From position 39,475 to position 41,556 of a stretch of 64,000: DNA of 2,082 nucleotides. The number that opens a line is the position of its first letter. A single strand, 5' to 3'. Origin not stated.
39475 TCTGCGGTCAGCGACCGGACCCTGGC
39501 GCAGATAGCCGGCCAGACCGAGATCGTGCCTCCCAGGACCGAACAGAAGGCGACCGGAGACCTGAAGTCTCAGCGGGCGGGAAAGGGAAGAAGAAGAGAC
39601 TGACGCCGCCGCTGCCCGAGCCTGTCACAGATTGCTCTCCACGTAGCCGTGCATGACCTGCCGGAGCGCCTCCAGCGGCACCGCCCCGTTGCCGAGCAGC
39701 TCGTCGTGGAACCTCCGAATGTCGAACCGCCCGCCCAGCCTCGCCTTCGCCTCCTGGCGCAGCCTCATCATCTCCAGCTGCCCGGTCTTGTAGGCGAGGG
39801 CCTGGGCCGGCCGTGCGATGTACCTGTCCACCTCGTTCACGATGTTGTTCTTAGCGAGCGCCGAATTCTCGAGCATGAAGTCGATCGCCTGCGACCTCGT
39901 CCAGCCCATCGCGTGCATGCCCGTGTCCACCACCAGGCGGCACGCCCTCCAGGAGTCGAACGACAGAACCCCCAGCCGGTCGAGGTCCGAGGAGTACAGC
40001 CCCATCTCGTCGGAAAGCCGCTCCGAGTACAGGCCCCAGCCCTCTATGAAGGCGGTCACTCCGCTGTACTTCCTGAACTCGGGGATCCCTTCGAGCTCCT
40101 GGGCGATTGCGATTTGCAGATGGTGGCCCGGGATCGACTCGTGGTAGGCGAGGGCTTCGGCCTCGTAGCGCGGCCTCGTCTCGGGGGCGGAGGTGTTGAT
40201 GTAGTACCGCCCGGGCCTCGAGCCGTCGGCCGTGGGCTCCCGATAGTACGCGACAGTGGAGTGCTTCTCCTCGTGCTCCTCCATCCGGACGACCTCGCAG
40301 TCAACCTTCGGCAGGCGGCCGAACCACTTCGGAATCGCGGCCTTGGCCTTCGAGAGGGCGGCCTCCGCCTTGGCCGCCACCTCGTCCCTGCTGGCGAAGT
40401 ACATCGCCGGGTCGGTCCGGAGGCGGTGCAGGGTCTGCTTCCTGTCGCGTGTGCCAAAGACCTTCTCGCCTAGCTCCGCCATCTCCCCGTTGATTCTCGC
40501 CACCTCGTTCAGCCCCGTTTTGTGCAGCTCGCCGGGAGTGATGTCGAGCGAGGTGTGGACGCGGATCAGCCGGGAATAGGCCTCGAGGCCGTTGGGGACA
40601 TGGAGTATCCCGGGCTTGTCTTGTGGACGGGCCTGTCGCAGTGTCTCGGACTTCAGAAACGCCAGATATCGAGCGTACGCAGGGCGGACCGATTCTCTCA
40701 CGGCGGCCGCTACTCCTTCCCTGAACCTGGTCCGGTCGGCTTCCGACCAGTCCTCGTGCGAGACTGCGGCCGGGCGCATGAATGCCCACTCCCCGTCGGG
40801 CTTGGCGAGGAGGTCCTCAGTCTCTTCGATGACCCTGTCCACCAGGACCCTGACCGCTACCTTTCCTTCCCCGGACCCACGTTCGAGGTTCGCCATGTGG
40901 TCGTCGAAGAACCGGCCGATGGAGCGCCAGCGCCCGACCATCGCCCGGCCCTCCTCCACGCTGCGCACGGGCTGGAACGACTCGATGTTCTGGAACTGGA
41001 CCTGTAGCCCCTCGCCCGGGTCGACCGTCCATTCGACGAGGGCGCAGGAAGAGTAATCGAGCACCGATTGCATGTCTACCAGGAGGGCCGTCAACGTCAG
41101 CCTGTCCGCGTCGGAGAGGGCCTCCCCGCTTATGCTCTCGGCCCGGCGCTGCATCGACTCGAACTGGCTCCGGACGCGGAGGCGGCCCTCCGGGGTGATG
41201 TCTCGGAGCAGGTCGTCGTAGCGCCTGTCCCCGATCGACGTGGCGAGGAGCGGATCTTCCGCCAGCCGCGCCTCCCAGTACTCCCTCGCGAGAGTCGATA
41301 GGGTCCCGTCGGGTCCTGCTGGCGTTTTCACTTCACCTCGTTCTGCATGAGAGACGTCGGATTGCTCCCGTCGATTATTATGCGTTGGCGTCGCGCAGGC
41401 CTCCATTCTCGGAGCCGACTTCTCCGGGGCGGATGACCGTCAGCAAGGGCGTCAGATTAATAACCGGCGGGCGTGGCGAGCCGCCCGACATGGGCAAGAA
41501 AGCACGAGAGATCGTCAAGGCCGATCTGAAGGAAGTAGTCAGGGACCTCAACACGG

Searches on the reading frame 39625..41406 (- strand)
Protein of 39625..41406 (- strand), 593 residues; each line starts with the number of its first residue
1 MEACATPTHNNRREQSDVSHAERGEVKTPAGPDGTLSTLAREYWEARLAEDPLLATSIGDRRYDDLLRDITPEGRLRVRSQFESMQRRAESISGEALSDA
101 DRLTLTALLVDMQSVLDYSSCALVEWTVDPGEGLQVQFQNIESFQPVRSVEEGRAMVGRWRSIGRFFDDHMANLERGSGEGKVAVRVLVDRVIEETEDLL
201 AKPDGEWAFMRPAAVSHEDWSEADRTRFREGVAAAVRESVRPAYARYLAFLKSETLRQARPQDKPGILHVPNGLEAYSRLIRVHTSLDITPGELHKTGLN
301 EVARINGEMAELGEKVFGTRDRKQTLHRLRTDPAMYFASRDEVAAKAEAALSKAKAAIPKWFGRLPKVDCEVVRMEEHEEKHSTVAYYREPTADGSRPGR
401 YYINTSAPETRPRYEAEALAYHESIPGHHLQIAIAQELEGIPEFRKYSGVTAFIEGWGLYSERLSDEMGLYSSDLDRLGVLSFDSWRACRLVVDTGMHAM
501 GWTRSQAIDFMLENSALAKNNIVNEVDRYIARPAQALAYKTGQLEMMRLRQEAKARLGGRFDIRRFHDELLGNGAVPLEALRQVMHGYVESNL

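Call 21: search_protein_families(library=pfam, proteins=[window:39625-41406:-], max_evalue=5)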
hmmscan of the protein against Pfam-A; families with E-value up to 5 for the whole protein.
window:39625-41406:- (593 aa): 2 families
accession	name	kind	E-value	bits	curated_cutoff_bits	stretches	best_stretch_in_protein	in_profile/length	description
PF05960.17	DUF885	-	4.8e-161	538.4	32.4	1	52-585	1-532/532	Bacterial protein of unknown function (DUF885)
PF24210.1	T4_RIIA1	-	0.12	12.6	27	1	155-176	14-35/67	RIIA.1-like protein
